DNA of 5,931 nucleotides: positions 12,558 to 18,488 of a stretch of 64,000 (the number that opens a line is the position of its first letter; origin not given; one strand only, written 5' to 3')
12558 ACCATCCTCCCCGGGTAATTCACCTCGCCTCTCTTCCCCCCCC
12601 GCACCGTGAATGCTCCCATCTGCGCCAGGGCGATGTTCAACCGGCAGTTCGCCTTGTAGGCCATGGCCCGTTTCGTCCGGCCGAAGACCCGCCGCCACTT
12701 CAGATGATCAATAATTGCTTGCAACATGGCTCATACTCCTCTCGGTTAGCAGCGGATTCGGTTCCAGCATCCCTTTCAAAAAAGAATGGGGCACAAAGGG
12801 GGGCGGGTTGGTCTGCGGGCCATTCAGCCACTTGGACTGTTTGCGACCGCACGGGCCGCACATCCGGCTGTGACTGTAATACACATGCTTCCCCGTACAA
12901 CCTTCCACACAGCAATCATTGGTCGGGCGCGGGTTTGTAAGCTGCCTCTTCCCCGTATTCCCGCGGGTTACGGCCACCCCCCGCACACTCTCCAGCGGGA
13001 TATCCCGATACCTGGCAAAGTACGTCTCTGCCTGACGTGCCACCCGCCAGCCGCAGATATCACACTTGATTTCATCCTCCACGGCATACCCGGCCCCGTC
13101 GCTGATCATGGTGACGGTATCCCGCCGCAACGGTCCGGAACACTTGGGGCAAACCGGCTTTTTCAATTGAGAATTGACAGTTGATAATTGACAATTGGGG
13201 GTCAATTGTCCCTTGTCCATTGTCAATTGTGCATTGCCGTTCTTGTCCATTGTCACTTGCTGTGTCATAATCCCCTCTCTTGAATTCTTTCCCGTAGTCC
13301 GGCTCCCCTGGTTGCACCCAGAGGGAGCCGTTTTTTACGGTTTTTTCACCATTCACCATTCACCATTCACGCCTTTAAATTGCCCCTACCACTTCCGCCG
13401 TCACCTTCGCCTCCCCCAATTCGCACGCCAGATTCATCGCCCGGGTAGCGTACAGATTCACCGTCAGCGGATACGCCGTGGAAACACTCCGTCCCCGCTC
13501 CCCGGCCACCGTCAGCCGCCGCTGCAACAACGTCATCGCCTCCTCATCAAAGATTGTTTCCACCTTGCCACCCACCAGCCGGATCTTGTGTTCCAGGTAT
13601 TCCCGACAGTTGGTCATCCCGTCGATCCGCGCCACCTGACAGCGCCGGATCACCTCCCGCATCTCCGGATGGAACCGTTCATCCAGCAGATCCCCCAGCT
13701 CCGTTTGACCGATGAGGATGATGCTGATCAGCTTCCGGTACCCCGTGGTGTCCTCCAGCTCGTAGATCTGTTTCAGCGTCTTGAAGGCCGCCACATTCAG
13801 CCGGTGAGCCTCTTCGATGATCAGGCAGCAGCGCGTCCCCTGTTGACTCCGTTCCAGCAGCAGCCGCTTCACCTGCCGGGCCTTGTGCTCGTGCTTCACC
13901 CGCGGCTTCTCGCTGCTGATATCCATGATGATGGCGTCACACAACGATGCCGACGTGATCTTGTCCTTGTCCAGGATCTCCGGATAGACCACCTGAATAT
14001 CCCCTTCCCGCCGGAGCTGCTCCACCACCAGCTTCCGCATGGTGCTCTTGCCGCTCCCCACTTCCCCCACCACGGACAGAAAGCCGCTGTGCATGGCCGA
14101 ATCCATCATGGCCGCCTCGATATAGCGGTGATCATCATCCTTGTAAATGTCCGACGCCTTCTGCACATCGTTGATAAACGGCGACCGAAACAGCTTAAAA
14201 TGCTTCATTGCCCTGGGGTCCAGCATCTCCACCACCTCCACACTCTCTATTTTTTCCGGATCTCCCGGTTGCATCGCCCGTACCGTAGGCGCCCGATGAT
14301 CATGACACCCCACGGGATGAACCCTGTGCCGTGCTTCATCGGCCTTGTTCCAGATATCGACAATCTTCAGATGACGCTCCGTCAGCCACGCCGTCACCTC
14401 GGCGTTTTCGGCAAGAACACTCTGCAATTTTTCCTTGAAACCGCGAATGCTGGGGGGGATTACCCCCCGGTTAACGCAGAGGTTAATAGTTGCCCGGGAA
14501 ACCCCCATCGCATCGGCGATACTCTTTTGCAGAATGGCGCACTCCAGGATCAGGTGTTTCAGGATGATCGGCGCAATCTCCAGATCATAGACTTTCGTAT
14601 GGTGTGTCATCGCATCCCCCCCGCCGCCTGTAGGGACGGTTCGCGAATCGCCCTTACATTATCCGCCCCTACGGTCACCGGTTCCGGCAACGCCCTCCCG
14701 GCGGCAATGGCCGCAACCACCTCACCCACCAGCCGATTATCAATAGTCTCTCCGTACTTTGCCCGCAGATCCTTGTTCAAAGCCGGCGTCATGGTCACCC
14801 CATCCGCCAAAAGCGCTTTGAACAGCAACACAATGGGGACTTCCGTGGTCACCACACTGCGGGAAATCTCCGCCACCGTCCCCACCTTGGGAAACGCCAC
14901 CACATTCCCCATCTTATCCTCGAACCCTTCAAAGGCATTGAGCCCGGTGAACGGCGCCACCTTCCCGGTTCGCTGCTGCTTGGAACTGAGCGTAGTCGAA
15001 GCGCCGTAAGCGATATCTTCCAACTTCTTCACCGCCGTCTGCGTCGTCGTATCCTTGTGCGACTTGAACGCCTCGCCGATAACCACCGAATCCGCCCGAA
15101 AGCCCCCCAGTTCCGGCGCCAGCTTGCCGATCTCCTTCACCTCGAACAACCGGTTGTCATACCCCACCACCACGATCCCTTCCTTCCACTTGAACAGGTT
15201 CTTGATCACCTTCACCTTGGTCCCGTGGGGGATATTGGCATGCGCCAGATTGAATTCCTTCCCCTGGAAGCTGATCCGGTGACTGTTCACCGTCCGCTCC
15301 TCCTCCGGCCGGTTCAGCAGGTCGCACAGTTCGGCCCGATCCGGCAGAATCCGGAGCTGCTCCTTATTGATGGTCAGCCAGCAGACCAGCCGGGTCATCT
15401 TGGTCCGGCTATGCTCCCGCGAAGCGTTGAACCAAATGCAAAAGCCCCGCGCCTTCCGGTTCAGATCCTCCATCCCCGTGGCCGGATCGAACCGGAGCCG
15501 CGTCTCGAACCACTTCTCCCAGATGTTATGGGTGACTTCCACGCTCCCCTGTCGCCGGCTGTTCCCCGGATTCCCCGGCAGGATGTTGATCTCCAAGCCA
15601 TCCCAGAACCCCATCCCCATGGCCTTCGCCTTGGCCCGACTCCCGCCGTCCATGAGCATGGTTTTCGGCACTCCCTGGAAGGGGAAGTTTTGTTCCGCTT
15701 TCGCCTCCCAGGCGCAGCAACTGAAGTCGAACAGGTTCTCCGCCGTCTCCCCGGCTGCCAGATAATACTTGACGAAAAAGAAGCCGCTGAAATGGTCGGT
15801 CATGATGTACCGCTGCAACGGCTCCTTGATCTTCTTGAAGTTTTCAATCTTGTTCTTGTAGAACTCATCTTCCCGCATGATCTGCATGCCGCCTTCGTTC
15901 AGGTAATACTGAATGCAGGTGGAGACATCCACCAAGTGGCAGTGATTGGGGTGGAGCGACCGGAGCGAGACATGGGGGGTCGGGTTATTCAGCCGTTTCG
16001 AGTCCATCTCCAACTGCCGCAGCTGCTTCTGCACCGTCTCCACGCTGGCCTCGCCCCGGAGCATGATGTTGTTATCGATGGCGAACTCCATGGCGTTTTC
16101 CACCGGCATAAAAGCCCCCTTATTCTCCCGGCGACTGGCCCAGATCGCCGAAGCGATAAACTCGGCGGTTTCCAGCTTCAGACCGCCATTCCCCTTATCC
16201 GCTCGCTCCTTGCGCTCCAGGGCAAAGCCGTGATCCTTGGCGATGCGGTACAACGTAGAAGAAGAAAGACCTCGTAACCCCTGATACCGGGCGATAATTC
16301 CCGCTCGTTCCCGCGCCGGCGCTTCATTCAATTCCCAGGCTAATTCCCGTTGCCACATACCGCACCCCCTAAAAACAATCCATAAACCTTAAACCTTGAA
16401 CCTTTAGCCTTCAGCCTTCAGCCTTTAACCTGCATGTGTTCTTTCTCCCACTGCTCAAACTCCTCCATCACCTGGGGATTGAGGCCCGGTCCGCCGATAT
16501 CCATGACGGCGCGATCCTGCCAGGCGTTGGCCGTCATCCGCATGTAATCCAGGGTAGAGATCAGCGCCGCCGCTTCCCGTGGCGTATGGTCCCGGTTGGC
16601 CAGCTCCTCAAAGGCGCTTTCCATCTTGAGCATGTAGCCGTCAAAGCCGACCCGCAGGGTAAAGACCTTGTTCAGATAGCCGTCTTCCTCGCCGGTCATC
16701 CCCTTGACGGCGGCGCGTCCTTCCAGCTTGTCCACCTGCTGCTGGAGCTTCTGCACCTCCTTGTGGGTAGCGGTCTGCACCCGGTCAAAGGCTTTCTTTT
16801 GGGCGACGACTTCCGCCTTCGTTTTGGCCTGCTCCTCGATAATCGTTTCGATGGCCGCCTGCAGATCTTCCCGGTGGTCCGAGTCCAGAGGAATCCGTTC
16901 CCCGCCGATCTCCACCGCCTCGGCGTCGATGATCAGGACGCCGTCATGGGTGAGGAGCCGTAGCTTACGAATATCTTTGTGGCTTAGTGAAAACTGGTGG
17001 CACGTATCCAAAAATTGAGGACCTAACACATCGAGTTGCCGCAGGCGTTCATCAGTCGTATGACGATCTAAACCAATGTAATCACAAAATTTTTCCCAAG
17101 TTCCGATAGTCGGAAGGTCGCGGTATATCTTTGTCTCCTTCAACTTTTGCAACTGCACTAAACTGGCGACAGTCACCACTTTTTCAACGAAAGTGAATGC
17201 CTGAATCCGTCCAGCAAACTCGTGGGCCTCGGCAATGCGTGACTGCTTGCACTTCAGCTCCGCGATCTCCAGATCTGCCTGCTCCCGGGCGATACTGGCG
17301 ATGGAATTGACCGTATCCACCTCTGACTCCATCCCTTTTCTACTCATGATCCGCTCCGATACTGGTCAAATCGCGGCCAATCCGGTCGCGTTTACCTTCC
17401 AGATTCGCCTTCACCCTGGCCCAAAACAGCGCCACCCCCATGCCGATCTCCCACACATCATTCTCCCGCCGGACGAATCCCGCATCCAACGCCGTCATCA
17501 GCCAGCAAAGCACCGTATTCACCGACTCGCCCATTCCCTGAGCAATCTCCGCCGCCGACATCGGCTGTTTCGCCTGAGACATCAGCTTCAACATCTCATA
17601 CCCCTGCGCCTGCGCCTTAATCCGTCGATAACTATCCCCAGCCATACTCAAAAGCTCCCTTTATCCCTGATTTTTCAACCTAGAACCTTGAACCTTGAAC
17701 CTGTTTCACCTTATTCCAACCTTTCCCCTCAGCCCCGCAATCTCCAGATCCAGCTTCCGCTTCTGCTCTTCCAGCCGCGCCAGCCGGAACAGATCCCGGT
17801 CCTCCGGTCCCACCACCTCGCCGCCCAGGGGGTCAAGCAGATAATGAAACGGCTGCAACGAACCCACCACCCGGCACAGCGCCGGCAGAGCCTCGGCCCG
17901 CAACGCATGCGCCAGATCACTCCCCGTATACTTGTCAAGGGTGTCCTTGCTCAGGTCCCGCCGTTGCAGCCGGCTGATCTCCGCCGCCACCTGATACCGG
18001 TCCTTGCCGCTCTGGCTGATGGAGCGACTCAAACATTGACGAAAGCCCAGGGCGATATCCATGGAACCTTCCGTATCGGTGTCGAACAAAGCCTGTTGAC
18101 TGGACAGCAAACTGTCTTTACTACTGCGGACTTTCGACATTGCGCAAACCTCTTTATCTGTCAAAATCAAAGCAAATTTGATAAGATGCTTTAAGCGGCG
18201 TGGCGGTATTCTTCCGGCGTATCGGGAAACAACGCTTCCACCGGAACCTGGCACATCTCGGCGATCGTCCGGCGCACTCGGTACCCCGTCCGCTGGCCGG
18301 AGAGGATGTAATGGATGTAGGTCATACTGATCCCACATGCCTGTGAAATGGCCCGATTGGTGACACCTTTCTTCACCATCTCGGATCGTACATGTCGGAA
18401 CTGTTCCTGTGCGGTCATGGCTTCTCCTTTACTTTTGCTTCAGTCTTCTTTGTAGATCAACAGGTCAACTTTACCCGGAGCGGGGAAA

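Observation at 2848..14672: GTAG-headed REP-like palindromes found only inside the prophage in this window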

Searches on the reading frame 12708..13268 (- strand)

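Call 56: search_protein_families(library=pfam, proteins=[window:12708-13268:-], max_evalue=0.01)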
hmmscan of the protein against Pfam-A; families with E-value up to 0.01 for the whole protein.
window:12708-13268:- (186 aa): 1 family
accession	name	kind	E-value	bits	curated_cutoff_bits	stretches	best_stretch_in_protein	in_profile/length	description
PF24042.1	DUF7351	-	0.0071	16.6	31.2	1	31-82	60-110/177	Domain of unknown function (DUF7351)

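Call 57: search_protein_families(library=phrogs, proteins=[window:12708-13268:-], max_evalue=0.001)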
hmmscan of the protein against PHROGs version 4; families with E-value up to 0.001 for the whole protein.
window:12708-13268:- (186 aa): 0 families

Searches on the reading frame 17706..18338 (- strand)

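Call 56: search_protein_families(library=pfam, proteins=[window:17706-18338:-], max_evalue=0.01)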
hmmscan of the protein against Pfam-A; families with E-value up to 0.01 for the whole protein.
window:17706-18338:- (210 aa): 0 families

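Call 57: search_protein_families(library=phrogs, proteins=[window:17706-18338:-], max_evalue=0.001)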
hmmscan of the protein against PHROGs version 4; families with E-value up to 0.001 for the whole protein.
window:17706-18338:- (210 aa): 1 family
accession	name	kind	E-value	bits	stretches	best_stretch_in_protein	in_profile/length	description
phrog_2345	-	transcription regulation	1.4e-25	90.7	1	74-206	8-141/146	transcriptional regulator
